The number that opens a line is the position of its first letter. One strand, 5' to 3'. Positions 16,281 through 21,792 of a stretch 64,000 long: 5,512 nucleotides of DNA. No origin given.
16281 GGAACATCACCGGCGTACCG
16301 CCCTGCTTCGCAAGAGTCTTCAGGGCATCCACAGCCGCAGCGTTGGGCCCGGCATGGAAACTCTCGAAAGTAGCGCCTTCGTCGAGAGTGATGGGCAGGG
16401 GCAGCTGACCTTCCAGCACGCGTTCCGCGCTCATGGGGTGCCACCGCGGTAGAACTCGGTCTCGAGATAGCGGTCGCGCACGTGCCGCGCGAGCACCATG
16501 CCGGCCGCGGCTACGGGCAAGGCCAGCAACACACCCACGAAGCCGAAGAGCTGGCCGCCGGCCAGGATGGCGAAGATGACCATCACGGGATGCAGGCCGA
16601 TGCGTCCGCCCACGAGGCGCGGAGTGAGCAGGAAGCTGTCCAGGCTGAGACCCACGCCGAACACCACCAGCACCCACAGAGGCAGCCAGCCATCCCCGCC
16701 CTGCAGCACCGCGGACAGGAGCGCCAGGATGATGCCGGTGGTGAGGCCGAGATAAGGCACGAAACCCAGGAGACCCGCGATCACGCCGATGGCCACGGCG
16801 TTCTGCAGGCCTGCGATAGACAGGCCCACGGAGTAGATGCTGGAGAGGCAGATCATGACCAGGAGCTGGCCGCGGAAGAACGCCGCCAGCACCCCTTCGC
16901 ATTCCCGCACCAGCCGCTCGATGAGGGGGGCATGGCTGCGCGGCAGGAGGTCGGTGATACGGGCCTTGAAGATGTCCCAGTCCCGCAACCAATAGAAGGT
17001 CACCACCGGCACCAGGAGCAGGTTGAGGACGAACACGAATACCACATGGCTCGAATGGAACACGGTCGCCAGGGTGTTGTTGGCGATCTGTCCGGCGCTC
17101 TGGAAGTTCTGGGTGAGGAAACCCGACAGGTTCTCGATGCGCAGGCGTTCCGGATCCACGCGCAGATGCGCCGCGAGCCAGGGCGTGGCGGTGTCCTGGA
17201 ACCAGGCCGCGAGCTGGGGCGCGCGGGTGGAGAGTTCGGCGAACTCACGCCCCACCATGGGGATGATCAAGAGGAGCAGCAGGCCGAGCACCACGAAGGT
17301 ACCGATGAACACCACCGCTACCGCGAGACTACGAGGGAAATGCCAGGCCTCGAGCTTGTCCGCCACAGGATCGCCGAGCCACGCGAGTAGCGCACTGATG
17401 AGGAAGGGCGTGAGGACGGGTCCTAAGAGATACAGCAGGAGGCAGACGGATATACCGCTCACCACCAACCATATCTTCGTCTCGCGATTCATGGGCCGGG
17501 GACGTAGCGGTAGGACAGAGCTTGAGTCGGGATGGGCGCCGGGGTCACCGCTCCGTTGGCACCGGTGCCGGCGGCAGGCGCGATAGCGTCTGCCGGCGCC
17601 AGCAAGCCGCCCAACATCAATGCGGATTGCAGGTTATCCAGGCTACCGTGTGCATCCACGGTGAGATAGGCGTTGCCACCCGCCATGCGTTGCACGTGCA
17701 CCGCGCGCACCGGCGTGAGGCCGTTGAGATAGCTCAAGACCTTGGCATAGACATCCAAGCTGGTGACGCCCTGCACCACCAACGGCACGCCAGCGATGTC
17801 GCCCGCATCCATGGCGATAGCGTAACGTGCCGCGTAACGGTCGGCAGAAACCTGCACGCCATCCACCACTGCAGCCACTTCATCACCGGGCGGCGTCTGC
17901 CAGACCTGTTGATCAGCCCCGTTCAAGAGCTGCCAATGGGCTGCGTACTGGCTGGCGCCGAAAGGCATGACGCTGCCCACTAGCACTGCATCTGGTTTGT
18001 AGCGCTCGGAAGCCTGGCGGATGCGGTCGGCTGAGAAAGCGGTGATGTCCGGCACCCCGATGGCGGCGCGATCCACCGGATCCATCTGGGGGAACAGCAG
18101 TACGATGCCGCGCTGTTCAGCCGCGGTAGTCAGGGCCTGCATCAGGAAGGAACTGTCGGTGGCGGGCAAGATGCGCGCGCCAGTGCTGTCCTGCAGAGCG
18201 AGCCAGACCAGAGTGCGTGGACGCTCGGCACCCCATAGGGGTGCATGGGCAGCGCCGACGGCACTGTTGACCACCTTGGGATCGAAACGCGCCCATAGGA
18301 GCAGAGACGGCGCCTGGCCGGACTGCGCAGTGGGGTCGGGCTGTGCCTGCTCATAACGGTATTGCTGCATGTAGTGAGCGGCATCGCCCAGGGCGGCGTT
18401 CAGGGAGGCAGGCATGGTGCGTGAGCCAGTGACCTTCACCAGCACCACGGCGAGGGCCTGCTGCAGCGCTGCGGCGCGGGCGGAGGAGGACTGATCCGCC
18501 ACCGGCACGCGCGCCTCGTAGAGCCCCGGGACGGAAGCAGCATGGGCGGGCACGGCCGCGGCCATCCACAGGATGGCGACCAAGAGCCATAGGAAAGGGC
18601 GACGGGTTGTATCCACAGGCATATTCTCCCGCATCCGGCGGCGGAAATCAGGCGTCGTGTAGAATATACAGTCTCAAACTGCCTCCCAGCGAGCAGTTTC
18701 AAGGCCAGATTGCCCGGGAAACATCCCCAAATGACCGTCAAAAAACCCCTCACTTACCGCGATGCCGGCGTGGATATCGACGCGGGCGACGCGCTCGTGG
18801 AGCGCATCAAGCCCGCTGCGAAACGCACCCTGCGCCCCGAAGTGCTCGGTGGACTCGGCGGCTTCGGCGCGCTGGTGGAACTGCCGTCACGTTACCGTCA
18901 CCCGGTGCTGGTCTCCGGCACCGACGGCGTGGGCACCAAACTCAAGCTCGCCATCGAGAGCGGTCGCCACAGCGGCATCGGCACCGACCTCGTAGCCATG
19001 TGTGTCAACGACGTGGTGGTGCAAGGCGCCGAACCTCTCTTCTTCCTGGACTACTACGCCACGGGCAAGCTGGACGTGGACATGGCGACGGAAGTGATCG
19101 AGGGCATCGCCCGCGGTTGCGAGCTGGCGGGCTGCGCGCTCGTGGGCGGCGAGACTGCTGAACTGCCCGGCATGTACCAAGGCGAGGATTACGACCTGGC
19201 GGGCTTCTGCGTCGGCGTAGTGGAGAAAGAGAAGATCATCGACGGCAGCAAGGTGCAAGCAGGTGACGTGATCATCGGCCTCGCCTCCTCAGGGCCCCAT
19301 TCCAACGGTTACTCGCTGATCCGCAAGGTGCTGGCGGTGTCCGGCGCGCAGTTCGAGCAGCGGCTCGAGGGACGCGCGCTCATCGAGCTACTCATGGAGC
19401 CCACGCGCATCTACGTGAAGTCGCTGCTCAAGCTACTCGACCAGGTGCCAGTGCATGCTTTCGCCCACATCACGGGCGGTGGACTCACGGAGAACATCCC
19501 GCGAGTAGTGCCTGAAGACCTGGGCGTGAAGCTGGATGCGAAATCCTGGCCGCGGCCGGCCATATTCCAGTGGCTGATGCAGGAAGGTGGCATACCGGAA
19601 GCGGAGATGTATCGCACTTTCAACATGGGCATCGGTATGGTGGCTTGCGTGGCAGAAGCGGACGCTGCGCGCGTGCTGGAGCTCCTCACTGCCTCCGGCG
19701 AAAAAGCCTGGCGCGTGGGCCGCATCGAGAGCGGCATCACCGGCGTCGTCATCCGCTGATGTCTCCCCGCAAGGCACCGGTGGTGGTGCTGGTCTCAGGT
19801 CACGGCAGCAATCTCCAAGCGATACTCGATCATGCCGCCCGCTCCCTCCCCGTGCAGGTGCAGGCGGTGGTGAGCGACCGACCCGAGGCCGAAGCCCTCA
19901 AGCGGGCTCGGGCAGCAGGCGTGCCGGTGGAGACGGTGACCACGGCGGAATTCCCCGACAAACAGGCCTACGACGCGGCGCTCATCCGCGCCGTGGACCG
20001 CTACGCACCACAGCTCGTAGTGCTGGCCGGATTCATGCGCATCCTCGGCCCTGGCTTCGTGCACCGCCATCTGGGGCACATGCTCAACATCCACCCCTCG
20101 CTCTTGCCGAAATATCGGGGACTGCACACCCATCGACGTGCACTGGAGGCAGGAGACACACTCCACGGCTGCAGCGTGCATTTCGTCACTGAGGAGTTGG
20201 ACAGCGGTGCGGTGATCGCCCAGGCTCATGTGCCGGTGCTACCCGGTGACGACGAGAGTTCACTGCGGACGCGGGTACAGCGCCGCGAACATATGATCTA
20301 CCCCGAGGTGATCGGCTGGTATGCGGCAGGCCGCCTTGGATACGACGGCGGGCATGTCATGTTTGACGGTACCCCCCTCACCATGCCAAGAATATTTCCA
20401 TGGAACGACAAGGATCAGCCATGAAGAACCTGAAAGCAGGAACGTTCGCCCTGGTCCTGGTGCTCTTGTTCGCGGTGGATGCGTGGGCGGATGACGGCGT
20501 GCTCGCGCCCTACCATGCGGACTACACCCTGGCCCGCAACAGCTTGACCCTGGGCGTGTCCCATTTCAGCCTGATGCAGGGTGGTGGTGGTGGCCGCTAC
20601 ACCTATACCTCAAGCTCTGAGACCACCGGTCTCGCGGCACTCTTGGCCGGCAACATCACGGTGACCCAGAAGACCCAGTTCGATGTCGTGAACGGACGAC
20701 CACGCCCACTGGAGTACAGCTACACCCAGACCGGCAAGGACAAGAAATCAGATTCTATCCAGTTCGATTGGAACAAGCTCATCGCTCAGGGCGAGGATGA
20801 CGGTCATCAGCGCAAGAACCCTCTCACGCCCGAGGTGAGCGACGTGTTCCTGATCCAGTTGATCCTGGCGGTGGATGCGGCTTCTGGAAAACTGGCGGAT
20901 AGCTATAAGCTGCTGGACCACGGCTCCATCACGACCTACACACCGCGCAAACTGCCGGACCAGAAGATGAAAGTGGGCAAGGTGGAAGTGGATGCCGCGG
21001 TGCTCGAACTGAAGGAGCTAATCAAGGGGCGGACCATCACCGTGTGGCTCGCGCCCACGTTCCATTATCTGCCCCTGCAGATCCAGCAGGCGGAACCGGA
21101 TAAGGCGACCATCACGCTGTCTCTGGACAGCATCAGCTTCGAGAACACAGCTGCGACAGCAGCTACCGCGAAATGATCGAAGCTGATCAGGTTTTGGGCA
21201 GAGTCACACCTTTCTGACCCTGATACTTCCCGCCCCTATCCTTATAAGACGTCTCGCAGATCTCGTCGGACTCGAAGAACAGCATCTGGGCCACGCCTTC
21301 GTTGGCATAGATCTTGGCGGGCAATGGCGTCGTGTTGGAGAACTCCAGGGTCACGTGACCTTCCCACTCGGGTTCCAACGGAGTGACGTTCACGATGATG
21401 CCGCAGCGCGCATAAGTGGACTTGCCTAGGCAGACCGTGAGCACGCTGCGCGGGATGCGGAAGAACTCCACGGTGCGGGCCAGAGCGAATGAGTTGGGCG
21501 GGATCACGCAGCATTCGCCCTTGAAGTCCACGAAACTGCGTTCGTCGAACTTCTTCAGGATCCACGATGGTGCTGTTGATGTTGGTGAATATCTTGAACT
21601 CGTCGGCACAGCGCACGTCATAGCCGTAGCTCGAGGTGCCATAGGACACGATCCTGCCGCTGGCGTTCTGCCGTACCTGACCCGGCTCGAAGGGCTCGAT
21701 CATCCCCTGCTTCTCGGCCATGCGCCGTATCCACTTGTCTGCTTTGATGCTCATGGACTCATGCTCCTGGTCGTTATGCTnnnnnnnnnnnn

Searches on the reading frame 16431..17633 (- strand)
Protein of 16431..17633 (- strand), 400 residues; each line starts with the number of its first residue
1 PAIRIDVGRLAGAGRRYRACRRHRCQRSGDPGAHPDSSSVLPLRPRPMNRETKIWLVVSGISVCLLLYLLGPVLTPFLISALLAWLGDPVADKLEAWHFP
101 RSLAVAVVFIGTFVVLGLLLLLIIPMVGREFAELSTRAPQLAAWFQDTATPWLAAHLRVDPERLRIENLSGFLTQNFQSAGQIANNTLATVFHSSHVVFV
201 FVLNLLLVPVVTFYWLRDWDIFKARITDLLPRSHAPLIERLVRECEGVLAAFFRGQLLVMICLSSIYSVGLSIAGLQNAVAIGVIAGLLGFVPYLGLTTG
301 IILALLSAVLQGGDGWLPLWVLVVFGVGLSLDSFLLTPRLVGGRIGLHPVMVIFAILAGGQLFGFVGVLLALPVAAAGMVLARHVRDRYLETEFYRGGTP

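Call 25: search_protein_families(library=pfam, proteins=[window:16431-17633:-], max_evalue=0.001)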
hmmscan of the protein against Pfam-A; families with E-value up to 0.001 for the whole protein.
window:16431-17633:- (400 aa): 1 family
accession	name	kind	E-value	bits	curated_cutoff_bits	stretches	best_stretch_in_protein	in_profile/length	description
PF01594.21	AI-2E_transport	-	1.9e-52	178.9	34.3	1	64-380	12-321/327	AI-2E family transporter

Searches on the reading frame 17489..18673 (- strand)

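Call 26: search_protein_families(library=pfam, proteins=[window:17489-18673:-], max_evalue=0.001)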
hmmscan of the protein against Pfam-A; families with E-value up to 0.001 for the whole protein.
window:17489-18673:- (394 aa): 1 family
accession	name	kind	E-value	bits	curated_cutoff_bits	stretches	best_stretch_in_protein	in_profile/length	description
PF09839.14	DUF2066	-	1.8e-59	201.4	23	1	45-284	1-232/232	Uncharacterized protein conserved in bacteria (DUF2066)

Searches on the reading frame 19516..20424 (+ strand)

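Call 26: search_protein_families(library=pfam, proteins=[window:19516-20424:+], max_evalue=0.001)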
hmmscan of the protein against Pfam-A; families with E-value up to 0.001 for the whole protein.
window:19516-20424:+ (302 aa): 1 family
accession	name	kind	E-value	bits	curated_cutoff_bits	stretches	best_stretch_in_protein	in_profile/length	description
PF00551.24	Formyl_trans_N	-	5.7e-56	189.6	26.1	1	89-266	3-181/181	Formyl transferase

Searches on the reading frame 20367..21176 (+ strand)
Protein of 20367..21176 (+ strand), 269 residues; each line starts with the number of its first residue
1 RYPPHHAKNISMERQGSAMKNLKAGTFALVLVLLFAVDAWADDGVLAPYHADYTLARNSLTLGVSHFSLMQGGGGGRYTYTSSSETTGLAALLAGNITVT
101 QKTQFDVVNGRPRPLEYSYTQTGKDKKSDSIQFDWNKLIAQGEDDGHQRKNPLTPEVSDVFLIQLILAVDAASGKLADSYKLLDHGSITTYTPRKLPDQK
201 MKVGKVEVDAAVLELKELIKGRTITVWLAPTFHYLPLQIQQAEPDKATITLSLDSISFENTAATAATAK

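Call 26: search_protein_families(library=pfam, proteins=[window:20367-21176:+], max_evalue=0.001)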
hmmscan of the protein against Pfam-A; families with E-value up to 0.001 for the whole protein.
window:20367-21176:+ (269 aa): 1 family
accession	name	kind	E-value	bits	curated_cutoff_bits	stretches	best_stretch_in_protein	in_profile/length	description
PF11306.15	DUF3108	-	1.4e-14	54.8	26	1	53-245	2-201/209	Protein of unknown function (DUF3108)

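Call 32: find_encoding_contigs(protein=window:20400-21176:+, flank=6000, max_places=6)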
Protein window:20400-21176:+ (258 aa): no gene with exactly this product is on record in the collection.

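Call 33: find_encoding_contigs(protein=window:20421-21176:+, flank=6000, max_places=6)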
Protein window:20421-21176:+ (251 aa): 1 contig read that carries it; 1 place shown.
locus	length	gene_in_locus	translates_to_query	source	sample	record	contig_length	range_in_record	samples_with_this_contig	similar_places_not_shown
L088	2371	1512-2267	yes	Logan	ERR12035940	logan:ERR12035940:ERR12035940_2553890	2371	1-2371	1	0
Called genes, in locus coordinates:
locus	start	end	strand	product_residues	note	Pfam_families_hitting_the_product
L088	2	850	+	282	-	?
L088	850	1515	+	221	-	PF00551:Formyl_trans_N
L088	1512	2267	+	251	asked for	PF11306:DUF3108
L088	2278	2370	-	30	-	?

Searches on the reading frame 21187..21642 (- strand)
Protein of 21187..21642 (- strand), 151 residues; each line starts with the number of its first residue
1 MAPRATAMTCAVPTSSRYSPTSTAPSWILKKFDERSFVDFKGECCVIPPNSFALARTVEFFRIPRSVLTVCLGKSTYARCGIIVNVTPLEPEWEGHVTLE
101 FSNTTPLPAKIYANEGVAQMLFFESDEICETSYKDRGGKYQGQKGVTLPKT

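Call 60: search_protein_families(library=pfam, proteins=[window:21187-21642:-], max_evalue=1)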
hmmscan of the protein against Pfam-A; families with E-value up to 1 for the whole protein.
window:21187-21642:- (151 aa): 2 families
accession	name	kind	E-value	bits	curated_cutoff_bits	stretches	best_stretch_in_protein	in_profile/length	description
PF22769.1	DCD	-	4.4e-25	89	27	1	39-124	66-152/153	dCTP deaminase-like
PF00692.24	dUTPase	-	0.00076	19.7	22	1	45-131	24-110/129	dUTPase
